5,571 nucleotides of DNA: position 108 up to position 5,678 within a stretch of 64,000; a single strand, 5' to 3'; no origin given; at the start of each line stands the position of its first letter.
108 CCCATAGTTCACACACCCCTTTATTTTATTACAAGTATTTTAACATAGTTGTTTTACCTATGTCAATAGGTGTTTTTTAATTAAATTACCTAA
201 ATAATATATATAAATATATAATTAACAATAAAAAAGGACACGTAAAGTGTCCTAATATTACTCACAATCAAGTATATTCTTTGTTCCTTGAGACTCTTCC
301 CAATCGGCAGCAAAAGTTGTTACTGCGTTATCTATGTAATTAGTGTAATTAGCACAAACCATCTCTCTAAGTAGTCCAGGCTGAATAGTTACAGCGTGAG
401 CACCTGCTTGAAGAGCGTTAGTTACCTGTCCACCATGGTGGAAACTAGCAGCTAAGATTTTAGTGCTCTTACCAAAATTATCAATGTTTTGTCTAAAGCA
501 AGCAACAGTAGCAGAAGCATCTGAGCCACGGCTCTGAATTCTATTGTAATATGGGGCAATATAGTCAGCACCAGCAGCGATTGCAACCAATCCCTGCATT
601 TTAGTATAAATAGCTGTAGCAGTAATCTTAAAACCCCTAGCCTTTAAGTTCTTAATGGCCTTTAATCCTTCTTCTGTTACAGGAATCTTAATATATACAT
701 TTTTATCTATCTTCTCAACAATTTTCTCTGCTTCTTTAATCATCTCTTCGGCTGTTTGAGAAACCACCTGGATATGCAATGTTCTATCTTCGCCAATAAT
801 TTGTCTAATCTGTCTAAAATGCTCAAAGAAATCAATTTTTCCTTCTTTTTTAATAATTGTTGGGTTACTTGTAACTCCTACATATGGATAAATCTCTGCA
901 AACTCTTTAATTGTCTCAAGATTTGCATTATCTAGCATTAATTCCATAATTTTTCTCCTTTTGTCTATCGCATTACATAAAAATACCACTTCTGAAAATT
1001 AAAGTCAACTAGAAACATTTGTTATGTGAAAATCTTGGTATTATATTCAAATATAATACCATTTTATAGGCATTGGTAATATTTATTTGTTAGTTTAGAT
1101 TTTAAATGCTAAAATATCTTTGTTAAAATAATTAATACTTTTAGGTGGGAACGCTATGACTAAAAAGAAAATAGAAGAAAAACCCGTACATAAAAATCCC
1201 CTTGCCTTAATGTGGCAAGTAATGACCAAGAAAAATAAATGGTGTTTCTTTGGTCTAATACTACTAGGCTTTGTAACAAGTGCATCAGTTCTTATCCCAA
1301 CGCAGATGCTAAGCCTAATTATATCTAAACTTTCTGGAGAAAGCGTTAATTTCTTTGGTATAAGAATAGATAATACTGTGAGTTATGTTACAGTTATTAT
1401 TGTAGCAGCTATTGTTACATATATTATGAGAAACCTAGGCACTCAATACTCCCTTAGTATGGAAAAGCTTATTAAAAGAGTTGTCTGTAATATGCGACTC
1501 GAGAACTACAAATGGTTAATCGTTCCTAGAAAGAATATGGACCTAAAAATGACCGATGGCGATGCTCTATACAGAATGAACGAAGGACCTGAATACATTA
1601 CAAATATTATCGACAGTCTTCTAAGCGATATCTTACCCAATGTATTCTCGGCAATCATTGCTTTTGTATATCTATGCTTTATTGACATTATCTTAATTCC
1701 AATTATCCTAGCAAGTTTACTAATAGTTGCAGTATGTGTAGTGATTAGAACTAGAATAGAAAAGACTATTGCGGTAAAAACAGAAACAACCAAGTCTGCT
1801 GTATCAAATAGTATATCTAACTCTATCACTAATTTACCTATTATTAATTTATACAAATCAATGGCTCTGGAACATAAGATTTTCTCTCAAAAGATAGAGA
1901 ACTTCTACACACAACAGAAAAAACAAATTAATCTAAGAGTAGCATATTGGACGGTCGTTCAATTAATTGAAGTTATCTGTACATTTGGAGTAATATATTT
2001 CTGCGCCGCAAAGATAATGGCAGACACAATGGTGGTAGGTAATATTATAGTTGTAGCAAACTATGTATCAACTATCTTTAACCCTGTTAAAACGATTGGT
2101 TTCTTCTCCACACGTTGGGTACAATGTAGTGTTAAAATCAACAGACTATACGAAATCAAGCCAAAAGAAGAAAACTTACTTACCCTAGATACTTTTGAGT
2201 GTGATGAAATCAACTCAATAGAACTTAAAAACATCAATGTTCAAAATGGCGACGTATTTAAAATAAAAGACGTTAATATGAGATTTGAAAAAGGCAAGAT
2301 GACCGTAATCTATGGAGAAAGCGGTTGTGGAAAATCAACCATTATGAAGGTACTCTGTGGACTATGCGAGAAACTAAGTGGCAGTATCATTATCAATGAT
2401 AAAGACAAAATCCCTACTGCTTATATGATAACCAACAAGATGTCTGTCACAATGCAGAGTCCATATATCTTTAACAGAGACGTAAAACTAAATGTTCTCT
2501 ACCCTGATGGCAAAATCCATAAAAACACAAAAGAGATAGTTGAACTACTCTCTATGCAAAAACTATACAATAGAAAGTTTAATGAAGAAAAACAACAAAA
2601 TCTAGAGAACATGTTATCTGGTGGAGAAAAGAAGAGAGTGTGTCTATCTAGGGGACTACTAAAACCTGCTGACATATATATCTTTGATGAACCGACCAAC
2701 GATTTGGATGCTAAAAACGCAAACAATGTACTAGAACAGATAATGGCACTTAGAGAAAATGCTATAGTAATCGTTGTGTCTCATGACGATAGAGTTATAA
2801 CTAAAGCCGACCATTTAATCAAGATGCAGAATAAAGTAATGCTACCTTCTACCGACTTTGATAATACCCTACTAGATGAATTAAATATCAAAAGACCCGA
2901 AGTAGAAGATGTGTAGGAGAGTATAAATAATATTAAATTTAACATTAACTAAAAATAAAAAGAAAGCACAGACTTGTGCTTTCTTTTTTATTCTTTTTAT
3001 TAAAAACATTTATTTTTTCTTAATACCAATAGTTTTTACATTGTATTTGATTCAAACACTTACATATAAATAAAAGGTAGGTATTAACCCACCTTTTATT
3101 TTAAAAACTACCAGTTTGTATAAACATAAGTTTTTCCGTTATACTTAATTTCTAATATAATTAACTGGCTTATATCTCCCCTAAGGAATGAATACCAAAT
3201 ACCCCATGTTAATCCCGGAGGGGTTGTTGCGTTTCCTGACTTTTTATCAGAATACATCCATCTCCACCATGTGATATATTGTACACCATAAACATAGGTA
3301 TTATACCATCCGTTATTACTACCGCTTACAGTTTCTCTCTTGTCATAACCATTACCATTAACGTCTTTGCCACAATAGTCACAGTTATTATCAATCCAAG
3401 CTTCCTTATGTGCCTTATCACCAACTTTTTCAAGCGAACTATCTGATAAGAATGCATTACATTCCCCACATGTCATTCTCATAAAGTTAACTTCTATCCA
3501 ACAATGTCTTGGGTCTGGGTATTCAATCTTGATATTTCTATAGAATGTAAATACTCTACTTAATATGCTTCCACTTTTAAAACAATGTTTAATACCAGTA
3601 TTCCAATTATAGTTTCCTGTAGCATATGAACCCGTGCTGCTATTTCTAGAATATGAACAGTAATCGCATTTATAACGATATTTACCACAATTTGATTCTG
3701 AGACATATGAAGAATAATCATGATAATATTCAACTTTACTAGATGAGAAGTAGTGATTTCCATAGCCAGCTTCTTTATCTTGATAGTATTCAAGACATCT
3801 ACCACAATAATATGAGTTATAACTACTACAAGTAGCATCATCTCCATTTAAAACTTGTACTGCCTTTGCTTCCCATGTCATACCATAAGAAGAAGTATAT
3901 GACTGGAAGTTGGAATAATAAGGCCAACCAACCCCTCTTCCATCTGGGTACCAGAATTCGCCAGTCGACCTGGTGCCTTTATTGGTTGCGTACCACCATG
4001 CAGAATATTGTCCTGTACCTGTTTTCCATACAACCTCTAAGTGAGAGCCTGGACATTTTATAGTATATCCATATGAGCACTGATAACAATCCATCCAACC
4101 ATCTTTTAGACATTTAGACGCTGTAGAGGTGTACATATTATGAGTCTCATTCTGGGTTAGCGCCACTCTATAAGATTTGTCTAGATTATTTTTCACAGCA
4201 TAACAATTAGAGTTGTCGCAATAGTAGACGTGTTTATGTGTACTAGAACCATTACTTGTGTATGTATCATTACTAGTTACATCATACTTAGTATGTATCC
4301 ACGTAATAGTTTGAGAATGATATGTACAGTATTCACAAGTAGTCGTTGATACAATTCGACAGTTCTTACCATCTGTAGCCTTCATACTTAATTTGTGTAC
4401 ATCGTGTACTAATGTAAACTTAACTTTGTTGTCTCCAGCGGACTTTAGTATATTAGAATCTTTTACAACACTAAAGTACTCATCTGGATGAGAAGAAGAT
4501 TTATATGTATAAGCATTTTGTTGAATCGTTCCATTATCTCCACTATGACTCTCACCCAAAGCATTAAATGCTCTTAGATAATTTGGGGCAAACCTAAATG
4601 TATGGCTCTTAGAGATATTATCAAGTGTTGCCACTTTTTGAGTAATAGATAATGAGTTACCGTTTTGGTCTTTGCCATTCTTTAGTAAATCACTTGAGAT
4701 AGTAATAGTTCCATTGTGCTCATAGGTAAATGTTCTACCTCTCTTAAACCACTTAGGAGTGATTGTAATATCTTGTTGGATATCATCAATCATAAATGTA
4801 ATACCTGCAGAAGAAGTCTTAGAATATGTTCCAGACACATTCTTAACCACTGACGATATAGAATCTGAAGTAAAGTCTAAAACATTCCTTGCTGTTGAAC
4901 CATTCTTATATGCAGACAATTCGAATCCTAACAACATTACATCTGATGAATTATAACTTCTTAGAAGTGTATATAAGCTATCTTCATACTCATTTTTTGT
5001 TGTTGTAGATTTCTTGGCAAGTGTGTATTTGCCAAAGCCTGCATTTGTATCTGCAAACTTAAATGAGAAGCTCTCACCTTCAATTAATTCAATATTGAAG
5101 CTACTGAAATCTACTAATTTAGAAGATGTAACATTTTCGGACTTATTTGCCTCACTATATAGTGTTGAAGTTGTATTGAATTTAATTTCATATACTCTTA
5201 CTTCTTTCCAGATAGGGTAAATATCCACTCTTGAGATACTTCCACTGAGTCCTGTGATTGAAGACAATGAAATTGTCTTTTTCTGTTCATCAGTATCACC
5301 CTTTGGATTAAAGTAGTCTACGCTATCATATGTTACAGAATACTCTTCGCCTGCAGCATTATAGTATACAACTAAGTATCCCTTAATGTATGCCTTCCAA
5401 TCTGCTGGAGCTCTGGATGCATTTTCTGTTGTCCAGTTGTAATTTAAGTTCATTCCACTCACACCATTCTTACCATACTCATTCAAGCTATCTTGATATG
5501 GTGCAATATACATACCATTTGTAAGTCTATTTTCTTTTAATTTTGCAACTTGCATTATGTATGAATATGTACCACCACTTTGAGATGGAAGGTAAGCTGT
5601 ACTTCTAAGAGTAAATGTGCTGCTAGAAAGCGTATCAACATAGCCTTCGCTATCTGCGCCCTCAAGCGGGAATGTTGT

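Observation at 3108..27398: An 8,096-aa single-ORF surface filament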

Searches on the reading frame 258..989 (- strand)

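Call 7: search_protein_families(library=pfam, proteins=[window:258-989:-])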
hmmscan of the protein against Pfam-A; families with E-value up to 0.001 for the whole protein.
window:258-989:- (243 aa): 1 family
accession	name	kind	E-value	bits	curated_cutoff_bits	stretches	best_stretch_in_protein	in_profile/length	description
PF00923.25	TAL_FSA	-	2.3e-52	178.5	27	1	17-232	1-280/285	Transaldolase/Fructose-6-phosphate aldolase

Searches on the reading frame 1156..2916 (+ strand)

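Call 7: search_protein_families(library=pfam, proteins=[window:1156-2916:+])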
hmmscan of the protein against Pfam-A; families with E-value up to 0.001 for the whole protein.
window:1156-2916:+ (586 aa): 7 families
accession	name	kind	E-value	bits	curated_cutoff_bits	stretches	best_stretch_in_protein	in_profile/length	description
PF00005.33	ABC_tran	-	1.2e-25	91.1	25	1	371-515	2-137/137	ABC transporter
PF00664.28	ABC_membrane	-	7.8e-18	65.6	28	1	30-311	4-274/274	ABC transporter transmembrane region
PF02463.25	SMC_N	-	4.8e-14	52.8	40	1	357-559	2-213/220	RecF/RecN/SMC N terminal domain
PF13304.12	AAA_21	-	3.1e-07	31.2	27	0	471-547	223-302/304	AAA domain, putative AbiEii toxin, Type IV TA system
PF13476.12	AAA_23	-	6.1e-05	24.2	27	1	368-422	10-61/201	AAA domain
PF03193.22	RsgA_GTPase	-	0.00015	22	30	1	350-403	77-129/174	RsgA GTPase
PF13555.12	AAA_29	-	0.00032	20.8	27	1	357-397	1-39/61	P-loop containing region of AAA domain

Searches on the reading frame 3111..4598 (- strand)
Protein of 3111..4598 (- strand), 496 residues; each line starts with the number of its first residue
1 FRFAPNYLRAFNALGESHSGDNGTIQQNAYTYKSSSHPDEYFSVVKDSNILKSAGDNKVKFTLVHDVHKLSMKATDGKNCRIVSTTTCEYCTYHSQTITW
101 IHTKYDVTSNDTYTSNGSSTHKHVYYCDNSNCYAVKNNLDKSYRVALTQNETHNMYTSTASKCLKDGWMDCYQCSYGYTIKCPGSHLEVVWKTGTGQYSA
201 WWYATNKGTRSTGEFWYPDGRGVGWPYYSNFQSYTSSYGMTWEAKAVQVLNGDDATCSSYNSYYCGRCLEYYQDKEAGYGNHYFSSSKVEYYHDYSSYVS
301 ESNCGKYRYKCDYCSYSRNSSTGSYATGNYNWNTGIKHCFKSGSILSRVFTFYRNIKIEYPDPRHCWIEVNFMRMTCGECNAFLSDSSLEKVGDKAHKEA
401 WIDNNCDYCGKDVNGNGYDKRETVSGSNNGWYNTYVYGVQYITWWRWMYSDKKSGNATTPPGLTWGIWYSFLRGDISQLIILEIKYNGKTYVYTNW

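Call 59: search_solved_structures(query=window:3111-4598:-, max_evalue=10, show_alignments=2)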
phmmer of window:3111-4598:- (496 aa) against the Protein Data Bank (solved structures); distinct sequences matched with E-value up to 10: 2.
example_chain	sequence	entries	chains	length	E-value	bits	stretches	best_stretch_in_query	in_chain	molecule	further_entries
1ig8_A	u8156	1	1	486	0.64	12.1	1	50-121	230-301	hexokinase PII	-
3b8a_X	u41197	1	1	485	1.2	11.2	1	50-113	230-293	Hexokinase-1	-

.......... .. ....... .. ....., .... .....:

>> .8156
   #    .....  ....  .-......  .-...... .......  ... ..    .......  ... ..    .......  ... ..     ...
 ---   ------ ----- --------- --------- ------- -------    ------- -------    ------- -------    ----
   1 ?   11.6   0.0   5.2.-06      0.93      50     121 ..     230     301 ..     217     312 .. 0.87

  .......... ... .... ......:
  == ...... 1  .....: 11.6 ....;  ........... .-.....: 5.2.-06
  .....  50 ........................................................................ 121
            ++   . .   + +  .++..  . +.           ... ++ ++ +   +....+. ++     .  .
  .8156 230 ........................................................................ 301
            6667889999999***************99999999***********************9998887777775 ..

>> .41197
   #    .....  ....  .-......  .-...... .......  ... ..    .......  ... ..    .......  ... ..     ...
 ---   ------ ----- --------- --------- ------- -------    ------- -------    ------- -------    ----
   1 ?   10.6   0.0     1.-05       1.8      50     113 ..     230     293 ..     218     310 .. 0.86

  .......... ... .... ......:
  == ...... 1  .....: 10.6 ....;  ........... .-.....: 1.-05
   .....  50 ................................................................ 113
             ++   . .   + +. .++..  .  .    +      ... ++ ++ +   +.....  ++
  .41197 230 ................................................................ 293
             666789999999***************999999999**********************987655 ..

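Call 98: search_protein_families(library=ncbifam, proteins=[window:3111-4598:-], max_evalue=1)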
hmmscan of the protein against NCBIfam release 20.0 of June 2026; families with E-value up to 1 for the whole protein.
window:3111-4598:- (496 aa): 1 family
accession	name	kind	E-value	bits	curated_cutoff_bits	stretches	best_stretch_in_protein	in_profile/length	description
NF050127.1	MbnA_like_MovA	equivalog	0.055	13.4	33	0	251-261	12-22/23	methanobactin-like peptide MovA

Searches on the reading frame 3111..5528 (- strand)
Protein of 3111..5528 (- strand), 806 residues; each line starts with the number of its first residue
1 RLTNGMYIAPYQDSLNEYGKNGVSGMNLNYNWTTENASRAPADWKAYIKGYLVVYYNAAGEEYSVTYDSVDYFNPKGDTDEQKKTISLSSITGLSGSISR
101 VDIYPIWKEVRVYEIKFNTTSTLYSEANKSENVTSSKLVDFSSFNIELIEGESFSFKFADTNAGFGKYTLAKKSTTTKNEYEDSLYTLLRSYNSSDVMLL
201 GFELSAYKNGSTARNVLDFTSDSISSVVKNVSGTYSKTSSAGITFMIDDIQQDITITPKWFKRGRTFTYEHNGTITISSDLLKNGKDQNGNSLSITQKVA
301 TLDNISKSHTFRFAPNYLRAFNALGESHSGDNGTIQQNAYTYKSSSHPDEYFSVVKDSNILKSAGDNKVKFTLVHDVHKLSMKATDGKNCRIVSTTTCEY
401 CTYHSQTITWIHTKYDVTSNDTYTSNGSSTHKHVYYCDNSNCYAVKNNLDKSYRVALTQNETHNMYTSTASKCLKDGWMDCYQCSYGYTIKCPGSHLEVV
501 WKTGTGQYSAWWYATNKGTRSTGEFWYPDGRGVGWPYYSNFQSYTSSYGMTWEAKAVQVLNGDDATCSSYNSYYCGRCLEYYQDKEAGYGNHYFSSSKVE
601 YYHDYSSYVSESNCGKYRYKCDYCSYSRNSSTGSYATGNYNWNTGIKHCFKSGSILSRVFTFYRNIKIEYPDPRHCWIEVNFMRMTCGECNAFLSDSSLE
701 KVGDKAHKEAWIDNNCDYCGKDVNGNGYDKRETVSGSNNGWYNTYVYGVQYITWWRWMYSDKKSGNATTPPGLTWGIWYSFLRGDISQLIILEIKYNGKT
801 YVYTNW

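Call 20: search_protein_families(library=pfam, proteins=[window:3111-5528:-], max_evalue=10)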
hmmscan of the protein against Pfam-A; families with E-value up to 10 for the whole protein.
window:3111-5528:- (806 aa): 4 families
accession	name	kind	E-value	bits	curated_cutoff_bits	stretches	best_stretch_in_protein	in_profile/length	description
PF17899.6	Peptidase_M61_N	-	0.012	16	23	1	376-479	48-149/168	Peptidase M61 N-terminal domain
PF17803.7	Cadherin_4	-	0.037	15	25.1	1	266-299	20-53/71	Bacterial cadherin-like domain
PF17892.7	Cadherin_5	-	0.1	12.9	26.5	1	268-300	15-48/98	Cadherin-like domain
PF09329.16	zf-primase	-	1.8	8.8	28.8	1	383-406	13-36/46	Primase zinc finger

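Call 42: search_protein_representatives(protein=window:3111-5510:-)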
Query: 800 residues. Proteins with E-value up to 0.001 (for the whole library): 2; up to 1e-10: 1; up to 1e-30: 1. The best 2 are listed.
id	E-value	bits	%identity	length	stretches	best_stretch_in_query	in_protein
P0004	1.6e-74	268.3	93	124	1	677-800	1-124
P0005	5.9e-07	44.8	34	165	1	660-793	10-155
